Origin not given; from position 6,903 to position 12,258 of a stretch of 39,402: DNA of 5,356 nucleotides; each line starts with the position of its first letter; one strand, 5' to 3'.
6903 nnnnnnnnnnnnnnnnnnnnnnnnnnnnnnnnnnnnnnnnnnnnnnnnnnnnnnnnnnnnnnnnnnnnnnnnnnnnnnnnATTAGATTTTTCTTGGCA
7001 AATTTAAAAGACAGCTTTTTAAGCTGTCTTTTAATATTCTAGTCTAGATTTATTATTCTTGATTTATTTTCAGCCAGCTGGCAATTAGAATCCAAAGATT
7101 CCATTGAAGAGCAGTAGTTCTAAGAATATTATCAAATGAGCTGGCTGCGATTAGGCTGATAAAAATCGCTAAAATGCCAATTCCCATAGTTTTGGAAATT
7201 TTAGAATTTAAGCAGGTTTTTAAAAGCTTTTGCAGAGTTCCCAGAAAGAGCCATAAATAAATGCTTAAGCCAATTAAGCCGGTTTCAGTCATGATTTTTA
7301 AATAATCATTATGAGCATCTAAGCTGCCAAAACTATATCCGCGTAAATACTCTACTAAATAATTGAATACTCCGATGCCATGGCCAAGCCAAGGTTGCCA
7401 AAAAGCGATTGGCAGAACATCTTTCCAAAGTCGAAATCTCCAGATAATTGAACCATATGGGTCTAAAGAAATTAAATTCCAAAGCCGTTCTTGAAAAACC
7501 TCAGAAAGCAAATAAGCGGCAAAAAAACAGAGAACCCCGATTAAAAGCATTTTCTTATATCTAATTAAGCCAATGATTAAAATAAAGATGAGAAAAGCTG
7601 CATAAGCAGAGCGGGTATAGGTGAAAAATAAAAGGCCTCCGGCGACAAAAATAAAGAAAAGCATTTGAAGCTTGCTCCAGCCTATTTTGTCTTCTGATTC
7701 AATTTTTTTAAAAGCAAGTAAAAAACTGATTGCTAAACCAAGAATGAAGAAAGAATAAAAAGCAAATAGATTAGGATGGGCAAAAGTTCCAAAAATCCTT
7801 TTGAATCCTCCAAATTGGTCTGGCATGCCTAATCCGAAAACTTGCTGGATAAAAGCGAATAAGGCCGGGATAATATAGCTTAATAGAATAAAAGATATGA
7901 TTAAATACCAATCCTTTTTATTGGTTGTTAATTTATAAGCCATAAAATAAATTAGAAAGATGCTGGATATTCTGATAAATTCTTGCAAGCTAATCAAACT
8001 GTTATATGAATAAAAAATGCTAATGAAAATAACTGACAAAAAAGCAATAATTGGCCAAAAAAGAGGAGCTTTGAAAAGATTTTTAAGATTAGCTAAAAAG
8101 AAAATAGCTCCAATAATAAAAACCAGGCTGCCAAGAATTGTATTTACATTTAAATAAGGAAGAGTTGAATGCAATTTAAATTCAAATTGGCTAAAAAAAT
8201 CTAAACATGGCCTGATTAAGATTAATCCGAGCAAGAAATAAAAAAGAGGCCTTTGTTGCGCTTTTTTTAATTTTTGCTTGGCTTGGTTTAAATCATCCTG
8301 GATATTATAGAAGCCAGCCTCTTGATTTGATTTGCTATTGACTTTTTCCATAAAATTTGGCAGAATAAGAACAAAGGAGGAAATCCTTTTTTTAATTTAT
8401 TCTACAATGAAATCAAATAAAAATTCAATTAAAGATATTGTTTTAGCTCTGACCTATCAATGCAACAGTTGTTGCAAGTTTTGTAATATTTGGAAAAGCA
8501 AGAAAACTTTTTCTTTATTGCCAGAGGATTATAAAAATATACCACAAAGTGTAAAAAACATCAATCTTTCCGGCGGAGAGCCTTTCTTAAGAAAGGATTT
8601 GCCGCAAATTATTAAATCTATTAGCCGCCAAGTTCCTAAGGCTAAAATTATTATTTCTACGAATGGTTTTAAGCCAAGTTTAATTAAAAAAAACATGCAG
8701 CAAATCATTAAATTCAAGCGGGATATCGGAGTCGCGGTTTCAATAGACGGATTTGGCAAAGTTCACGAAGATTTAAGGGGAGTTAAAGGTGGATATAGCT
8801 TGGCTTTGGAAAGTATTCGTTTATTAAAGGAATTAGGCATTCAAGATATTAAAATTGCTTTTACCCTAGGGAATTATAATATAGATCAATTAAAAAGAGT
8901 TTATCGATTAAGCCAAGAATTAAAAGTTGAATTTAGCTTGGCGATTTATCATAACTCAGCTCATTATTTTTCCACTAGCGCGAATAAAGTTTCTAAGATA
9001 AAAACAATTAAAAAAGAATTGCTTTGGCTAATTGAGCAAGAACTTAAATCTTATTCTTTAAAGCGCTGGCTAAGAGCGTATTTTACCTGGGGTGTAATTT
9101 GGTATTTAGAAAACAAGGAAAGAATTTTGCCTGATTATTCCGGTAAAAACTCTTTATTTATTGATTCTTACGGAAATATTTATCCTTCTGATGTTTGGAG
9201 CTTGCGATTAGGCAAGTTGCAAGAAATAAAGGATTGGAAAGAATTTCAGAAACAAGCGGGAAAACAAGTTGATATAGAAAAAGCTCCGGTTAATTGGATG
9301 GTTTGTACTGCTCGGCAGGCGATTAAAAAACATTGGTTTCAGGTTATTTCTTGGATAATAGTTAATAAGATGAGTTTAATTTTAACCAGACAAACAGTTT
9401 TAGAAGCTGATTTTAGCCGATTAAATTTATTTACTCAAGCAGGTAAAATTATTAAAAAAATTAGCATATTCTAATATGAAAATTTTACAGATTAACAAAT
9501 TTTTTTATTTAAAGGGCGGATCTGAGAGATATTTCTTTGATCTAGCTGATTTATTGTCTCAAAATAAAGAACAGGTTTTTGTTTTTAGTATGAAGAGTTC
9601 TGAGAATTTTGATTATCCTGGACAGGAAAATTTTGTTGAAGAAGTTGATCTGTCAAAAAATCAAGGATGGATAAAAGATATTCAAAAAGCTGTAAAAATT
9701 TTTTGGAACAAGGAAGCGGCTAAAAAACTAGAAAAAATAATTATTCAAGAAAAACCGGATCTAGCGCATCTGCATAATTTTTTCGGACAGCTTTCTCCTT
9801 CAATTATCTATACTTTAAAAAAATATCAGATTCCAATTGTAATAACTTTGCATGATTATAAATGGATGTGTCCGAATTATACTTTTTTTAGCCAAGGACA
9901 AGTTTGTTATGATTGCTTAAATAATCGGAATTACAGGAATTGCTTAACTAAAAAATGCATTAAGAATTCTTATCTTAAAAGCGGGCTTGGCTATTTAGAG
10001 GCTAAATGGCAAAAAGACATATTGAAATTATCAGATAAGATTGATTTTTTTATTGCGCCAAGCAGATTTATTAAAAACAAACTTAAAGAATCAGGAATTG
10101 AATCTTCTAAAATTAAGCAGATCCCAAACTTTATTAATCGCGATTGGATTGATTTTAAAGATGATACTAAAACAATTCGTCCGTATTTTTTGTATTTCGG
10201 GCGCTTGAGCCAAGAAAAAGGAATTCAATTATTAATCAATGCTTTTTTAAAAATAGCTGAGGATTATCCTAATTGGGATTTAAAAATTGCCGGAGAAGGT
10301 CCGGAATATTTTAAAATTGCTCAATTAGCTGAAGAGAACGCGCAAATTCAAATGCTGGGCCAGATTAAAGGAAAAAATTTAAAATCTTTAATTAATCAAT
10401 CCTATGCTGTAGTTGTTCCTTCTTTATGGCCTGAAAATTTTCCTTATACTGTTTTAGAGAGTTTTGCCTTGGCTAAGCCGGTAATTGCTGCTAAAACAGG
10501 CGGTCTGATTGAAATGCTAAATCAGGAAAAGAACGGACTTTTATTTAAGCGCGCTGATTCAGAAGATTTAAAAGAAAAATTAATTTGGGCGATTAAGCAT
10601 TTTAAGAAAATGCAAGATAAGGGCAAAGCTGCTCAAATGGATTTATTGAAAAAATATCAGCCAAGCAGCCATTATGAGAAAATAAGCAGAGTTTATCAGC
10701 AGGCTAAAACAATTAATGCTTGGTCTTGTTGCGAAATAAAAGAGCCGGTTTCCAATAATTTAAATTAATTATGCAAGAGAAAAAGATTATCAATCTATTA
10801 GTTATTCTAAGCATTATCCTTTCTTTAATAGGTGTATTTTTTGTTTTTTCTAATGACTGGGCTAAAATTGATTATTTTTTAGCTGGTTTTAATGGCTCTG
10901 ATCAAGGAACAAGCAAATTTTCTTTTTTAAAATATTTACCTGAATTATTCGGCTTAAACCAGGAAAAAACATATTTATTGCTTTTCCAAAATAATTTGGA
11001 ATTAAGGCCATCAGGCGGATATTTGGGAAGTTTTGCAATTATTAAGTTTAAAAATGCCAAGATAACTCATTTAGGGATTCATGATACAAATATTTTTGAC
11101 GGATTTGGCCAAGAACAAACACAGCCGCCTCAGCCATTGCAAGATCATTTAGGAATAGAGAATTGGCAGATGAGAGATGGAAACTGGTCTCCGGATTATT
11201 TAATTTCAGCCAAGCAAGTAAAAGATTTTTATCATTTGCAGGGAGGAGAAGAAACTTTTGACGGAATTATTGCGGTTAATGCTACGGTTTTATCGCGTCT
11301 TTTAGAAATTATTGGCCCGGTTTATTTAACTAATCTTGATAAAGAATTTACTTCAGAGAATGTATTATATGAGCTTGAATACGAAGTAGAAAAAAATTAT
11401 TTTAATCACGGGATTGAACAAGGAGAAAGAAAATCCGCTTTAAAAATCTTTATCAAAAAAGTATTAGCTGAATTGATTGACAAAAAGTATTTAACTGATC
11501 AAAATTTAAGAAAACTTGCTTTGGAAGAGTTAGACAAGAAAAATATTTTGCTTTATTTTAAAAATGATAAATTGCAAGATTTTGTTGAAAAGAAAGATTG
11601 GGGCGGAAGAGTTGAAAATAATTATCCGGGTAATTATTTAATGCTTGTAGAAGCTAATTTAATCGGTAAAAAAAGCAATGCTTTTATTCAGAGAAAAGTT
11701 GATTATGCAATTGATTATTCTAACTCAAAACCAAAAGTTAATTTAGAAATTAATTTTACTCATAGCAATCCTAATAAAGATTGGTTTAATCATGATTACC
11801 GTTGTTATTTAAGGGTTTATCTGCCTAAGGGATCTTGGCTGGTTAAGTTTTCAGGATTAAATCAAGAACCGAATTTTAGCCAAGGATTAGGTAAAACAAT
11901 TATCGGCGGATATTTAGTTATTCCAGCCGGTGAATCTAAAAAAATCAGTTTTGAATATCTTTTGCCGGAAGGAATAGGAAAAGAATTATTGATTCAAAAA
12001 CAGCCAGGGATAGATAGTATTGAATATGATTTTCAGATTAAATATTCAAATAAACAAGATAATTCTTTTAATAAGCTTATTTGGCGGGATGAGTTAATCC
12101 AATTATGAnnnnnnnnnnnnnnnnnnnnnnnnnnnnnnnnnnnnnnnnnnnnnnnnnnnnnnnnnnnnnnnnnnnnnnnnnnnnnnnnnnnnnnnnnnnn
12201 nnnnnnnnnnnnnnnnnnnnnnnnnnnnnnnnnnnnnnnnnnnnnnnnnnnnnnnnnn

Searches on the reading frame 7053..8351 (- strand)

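Call 59: search_protein_families(library=pfam, proteins=[window:7053-8351:-], max_evalue=0.001)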
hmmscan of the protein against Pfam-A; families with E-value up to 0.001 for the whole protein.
window:7053-8351:- (432 aa): 1 family
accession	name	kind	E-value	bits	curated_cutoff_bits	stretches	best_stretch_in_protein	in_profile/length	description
PF04932.20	Wzy_C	-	1.2e-16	61.3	31.7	1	233-366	2-149/149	O-Antigen ligase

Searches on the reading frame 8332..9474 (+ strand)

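Call 59: search_protein_families(library=pfam, proteins=[window:8332-9474:+], max_evalue=0.001)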
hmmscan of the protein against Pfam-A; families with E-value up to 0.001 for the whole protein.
window:8332-9474:+ (380 aa): 2 families
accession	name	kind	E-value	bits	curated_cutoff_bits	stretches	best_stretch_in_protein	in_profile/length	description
PF04055.27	Radical_SAM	-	3.1e-17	63.7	29.5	1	40-193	3-165/166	Radical SAM superfamily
PF13353.11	Fer4_12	-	1.4e-05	25.8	22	1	43-128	14-108/137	4Fe-4S single cluster domain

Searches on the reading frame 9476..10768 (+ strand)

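Call 59: search_protein_families(library=pfam, proteins=[window:9476-10768:+], max_evalue=0.001)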
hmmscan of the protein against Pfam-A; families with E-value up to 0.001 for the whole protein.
window:9476-10768:+ (430 aa): 7 families
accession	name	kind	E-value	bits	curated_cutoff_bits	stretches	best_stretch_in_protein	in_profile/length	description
PF00534.26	Glycos_transf_1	-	8.6e-34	117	26.4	1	227-387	7-170/172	Glycosyl transferases group 1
PF13692.12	Glyco_trans_1_4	-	2e-27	96.6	27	1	235-374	1-141/142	Glycosyl transferases group 1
PF13439.12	Glyco_transf_4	-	2.8e-17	63.7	28.5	1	14-223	2-169/170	Glycosyltransferase Family 4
PF13579.12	Glyco_trans_4_4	-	1.9e-05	25.5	29.7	0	14-130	1-105/158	Glycosyl transferase 4-like domain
PF13524.12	Glyco_trans_1_2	-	4.3e-05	23.9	25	1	257-401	5-140/144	Glycosyl transferase-like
PF20706.3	GT4-conflict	-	0.00023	20.7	26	1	235-355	197-327/385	Family 4 Glycosyltransferase in conflict systems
PF25398.1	CUX1_N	-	0.00034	21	27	1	344-396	22-75/116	CUX1-like, N-terminal tRNA-binding arm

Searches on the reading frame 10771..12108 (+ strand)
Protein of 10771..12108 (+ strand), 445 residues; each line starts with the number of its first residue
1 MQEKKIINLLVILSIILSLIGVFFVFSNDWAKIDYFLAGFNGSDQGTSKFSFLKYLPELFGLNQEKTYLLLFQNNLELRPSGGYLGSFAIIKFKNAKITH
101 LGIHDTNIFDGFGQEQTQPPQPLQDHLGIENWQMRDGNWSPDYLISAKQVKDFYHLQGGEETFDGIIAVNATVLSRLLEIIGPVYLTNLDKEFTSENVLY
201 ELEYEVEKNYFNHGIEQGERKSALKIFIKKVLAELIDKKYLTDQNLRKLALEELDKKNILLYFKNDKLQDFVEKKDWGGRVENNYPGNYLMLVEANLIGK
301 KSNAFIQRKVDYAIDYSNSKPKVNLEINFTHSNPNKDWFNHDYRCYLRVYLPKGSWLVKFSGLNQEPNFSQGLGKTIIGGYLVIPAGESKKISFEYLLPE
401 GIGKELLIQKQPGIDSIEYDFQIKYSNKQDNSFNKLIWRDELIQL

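Call 59: search_protein_families(library=pfam, proteins=[window:10771-12108:+], max_evalue=0.001)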
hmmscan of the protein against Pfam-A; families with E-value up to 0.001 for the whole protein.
window:10771-12108:+ (445 aa): 1 family
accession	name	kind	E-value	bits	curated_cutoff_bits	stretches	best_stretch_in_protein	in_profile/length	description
PF13196.11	DUF4012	-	3.3e-25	89.7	28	1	64-205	2-142/144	Protein of unknown function (DUF4012)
